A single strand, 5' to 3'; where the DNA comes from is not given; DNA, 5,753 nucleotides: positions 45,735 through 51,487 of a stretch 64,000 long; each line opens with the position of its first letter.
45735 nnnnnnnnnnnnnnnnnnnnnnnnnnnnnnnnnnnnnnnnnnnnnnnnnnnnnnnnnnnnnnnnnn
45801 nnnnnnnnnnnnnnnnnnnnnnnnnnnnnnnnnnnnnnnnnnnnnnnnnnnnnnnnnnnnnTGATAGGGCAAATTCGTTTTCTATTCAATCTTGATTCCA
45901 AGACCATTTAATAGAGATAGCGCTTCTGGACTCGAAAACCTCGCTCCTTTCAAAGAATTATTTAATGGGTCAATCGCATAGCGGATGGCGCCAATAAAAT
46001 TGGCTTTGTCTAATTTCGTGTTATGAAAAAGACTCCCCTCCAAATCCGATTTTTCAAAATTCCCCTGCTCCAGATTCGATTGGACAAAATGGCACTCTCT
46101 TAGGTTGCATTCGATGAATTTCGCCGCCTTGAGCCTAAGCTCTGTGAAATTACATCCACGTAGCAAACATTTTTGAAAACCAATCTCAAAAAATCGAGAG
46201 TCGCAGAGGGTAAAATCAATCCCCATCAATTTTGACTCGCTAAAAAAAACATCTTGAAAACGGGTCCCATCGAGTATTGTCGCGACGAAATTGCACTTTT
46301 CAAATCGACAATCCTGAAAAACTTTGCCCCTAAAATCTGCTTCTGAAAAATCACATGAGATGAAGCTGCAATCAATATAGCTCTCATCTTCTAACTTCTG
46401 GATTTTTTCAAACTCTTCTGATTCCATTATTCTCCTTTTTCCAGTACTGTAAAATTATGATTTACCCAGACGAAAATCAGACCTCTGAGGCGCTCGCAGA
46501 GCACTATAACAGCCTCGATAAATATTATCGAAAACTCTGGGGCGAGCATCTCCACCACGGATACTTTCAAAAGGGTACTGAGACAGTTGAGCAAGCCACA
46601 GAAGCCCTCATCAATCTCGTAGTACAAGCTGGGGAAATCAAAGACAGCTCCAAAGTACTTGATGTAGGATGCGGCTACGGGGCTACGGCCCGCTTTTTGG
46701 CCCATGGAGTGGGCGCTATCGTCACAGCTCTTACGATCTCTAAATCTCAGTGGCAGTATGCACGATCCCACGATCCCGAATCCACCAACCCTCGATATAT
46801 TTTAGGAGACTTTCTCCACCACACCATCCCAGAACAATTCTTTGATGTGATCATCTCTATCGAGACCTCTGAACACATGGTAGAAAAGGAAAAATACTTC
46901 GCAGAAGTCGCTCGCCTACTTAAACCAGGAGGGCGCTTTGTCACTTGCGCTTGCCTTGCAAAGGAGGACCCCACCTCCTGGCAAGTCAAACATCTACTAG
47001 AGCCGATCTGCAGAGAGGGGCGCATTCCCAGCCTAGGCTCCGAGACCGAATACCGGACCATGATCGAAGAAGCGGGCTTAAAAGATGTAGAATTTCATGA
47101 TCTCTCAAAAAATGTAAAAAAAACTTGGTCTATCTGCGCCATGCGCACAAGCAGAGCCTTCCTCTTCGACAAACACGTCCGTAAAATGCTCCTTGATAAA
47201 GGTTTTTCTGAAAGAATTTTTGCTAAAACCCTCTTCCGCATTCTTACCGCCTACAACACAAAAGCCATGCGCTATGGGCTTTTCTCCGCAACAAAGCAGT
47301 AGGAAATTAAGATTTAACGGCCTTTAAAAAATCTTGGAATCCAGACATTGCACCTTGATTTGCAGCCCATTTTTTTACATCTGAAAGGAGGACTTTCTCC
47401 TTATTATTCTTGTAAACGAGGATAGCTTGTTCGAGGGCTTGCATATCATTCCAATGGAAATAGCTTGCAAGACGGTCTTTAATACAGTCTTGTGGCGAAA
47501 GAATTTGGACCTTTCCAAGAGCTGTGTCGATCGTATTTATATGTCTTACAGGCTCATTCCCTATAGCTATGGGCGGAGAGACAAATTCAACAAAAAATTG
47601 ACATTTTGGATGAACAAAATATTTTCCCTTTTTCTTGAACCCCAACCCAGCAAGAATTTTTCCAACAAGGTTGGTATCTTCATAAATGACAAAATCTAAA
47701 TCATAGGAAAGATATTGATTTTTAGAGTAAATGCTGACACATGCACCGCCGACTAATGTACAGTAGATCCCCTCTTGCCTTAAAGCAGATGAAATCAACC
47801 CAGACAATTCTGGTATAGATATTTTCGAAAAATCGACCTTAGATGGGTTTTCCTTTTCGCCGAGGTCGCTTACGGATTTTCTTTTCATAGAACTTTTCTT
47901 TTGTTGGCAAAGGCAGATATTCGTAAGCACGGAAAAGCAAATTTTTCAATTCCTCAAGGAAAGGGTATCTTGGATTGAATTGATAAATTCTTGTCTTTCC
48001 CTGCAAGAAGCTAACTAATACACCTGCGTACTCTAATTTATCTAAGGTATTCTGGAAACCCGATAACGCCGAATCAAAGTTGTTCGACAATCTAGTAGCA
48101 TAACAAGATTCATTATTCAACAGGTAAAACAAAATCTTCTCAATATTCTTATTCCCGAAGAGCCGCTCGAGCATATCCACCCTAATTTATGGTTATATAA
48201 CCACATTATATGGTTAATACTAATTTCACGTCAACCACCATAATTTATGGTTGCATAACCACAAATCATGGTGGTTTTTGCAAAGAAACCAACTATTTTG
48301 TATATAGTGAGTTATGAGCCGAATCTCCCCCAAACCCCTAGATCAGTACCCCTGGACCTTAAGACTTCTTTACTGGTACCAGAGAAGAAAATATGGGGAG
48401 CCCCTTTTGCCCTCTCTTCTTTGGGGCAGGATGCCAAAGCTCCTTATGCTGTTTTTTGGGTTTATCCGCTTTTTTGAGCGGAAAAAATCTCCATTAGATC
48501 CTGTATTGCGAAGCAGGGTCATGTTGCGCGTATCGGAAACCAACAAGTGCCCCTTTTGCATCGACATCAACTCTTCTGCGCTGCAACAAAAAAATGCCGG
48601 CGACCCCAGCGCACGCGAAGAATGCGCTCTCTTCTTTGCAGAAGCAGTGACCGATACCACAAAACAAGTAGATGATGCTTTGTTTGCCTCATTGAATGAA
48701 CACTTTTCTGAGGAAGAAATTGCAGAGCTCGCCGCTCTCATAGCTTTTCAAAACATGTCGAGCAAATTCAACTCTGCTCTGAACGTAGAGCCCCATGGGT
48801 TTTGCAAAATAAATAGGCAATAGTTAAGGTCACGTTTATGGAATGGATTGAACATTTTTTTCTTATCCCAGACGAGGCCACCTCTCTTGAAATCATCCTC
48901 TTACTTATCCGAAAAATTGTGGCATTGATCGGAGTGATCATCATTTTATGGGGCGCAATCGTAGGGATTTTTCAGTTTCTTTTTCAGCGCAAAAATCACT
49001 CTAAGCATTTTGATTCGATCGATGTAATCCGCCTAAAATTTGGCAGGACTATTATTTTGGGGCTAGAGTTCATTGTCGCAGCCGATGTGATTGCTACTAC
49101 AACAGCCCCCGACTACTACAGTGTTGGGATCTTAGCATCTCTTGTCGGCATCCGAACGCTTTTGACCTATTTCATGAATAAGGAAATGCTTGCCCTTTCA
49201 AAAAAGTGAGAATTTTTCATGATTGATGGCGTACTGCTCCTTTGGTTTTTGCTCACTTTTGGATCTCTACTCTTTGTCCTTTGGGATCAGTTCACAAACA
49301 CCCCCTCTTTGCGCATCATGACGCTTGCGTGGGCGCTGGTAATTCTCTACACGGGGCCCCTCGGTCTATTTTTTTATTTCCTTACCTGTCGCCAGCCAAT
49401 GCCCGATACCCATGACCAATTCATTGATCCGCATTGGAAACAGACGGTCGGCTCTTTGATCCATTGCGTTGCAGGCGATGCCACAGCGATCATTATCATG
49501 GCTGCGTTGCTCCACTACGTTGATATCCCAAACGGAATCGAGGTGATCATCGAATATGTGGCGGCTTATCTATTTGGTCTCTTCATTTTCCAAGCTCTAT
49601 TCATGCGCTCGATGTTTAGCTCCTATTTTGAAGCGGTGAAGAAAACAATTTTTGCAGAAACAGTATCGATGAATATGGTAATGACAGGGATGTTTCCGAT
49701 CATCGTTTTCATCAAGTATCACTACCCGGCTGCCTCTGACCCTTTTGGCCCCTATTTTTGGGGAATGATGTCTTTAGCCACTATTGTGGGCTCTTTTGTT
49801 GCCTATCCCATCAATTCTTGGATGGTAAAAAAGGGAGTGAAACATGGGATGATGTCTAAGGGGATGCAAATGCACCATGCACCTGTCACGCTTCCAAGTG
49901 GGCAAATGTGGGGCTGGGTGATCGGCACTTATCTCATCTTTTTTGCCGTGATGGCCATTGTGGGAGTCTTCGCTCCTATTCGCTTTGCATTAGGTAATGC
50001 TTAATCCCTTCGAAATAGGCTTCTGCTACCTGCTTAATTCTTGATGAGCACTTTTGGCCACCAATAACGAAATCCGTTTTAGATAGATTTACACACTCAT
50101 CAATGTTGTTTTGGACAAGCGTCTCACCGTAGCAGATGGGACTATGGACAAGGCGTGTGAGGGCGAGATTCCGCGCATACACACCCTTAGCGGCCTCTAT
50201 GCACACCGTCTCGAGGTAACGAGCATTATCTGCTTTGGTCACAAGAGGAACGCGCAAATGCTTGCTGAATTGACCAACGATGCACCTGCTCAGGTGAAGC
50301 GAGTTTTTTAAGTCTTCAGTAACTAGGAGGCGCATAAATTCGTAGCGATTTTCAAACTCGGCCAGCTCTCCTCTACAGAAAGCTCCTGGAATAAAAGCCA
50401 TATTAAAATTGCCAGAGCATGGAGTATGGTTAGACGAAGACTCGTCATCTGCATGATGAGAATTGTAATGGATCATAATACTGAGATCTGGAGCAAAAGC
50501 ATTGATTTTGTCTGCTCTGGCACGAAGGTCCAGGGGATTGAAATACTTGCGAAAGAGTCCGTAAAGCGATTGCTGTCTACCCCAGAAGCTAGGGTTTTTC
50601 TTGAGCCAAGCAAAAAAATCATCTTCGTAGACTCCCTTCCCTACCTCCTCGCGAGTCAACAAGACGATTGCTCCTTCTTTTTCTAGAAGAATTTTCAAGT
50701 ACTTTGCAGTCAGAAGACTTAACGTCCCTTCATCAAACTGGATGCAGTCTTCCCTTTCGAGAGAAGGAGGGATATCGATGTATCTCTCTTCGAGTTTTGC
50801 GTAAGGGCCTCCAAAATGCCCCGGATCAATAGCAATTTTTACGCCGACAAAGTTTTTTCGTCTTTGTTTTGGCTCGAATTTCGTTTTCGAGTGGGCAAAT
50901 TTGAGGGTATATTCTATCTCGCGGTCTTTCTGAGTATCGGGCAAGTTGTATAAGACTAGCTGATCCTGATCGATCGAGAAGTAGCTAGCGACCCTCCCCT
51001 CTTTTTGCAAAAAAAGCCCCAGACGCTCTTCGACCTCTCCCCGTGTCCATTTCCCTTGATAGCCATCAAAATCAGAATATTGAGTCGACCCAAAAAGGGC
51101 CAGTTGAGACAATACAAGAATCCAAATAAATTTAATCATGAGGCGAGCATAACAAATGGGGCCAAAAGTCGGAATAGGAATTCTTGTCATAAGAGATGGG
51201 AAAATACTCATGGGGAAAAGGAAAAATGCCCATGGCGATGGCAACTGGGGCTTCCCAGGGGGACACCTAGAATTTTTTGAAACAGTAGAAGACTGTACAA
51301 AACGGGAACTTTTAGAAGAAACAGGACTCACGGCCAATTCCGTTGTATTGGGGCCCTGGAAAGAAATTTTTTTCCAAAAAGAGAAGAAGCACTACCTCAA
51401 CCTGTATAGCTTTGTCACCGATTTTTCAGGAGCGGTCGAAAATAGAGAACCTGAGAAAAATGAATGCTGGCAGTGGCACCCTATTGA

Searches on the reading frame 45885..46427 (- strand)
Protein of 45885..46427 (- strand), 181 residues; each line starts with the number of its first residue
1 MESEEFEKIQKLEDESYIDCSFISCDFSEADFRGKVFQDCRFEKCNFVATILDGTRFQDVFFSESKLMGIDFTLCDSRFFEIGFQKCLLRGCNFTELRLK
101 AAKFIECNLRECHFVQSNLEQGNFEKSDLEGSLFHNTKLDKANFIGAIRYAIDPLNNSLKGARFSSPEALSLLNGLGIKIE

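Call 88: search_protein_families(library=pfam, proteins=[window:45885-46427:-], max_evalue=0.001)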
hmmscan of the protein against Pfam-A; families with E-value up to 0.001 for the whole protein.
window:45885-46427:- (181 aa): 4 families
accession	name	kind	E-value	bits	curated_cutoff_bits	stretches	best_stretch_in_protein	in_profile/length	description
PF13599.13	Pentapeptide_4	-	5.1e-24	84.6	38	2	19-94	5-78/78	Pentapeptide repeat region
PF00805.28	Pentapeptide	-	2.4e-20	72.2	20.2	3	112-148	1-37/40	Pentapeptide repeats (8 copies)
PF13576.12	Pentapeptide_3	-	2.3e-12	47.4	27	1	20-59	4-46/48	Pentapeptide repeats (9 copies)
PF23894.2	LD_SV2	-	9.4e-10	39.2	29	1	93-147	31-85/92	SV2A/B/C luminal domain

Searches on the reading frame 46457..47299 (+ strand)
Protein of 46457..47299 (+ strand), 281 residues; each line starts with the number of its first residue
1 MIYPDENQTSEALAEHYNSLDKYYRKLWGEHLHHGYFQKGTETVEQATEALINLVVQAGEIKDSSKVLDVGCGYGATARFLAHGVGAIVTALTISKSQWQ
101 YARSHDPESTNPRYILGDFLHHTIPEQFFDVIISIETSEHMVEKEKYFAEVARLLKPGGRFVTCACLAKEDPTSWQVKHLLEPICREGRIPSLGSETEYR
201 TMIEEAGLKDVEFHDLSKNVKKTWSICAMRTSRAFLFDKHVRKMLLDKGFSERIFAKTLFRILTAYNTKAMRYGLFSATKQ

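Call 88: search_protein_families(library=pfam, proteins=[window:46457-47299:+], max_evalue=0.001)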
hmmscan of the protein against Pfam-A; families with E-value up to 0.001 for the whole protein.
window:46457-47299:+ (281 aa): 11 families
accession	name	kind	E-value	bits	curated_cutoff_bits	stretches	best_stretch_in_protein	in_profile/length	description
PF02353.26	CMAS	-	1.1e-22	81.1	27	1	7-225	4-227/273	Mycolic acid cyclopropane synthetase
PF08241.18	Methyltransf_11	-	3.6e-20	72.8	21.2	1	68-162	1-94/95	Methyltransferase domain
PF13649.12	Methyltransf_25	-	1.5e-17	64.5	27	1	67-159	1-97/97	Methyltransferase domain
PF13847.12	Methyltransf_31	-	1e-15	58.2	27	1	62-207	2-145/145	Methyltransferase domain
PF13489.12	Methyltransf_23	-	5e-14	52.8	27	1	46-211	4-162/164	Methyltransferase domain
PF08242.18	Methyltransf_12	-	9.8e-11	42.7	30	1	68-161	1-98/98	Methyltransferase domain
PF01209.24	Ubie_methyltran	-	1.4e-05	25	20.1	0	60-163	44-151/233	ubiE/COQ5 methyltransferase family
PF00891.24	Methyltransf_2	-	6.9e-05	22.7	22.3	1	48-208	47-209/210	O-methyltransferase domain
PF05175.20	MTS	-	0.00013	22.1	23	1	42-162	14-137/170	Methyltransferase small domain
PF03141.22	Methyltransf_29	-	0.00044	19.4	23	1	45-169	99-223/506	Putative S-adenosyl-L-methionine-dependent methyltransferase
PF20922.3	Anamorsin_N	-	0.00047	20.3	27.1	1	122-167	45-91/163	Anamorsin, N-terminal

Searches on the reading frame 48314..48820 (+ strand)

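Call 88: search_protein_families(library=pfam, proteins=[window:48314-48820:+], max_evalue=0.001)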
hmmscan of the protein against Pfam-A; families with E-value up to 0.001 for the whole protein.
window:48314-48820:+ (169 aa): 1 family
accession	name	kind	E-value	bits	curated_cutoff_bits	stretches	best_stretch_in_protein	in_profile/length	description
PF02627.25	CMD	-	1.6e-07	31.7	23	1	53-91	12-50/84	Carboxymuconolactone decarboxylase family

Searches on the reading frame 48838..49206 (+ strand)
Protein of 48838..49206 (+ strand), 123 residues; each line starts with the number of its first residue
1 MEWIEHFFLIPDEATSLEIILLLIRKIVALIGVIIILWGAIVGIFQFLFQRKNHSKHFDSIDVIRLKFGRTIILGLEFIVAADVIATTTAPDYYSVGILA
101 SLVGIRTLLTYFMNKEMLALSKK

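Call 88: search_protein_families(library=pfam, proteins=[window:48838-49206:+], max_evalue=0.001)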
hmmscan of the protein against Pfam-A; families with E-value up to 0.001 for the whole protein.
window:48838-49206:+ (123 aa): 1 family
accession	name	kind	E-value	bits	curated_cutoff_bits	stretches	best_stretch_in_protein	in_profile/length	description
PF07784.16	DUF1622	-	1.2e-23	83.3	24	1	39-117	1-78/78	Protein of unknown function (DUF1622)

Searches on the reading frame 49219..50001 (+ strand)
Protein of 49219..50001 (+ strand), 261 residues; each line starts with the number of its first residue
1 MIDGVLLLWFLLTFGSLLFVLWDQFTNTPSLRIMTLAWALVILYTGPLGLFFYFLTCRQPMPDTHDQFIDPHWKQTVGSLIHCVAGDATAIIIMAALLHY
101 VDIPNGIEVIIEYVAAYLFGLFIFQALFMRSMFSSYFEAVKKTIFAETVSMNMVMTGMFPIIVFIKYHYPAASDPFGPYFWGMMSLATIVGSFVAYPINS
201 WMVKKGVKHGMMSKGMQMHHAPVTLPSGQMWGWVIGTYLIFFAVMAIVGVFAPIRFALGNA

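Call 88: search_protein_families(library=pfam, proteins=[window:49219-50001:+], max_evalue=0.001)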
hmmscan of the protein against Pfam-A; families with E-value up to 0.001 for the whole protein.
window:49219-50001:+ (261 aa): 1 family
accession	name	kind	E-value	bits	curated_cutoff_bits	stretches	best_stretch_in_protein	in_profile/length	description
PF14342.11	DUF4396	-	4.2e-34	118.4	27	1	72-208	1-141/141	Domain of unknown function (DUF4396)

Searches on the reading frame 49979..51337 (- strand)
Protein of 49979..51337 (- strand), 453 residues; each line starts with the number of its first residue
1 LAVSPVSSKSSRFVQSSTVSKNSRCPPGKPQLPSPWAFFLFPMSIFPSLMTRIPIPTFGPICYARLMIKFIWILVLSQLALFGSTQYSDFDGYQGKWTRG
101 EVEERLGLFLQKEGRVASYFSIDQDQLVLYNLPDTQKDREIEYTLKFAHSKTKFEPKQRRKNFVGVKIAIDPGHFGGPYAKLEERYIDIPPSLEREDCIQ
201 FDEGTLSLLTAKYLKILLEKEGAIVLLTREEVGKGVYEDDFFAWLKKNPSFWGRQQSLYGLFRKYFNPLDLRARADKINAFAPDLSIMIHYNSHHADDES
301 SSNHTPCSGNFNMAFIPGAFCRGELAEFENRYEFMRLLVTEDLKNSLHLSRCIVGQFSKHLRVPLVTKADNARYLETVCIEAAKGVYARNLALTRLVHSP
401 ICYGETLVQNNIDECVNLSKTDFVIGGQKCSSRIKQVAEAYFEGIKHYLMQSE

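Call 88: search_protein_families(library=pfam, proteins=[window:49979-51337:-], max_evalue=0.001)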
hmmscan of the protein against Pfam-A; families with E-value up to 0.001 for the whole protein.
window:49979-51337:- (453 aa): 1 family
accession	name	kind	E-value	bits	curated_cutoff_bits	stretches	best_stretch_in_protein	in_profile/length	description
PF01520.23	Amidase_3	-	1.3e-07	32.3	27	1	168-423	1-160/174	N-acetylmuramoyl-L-alanine amidase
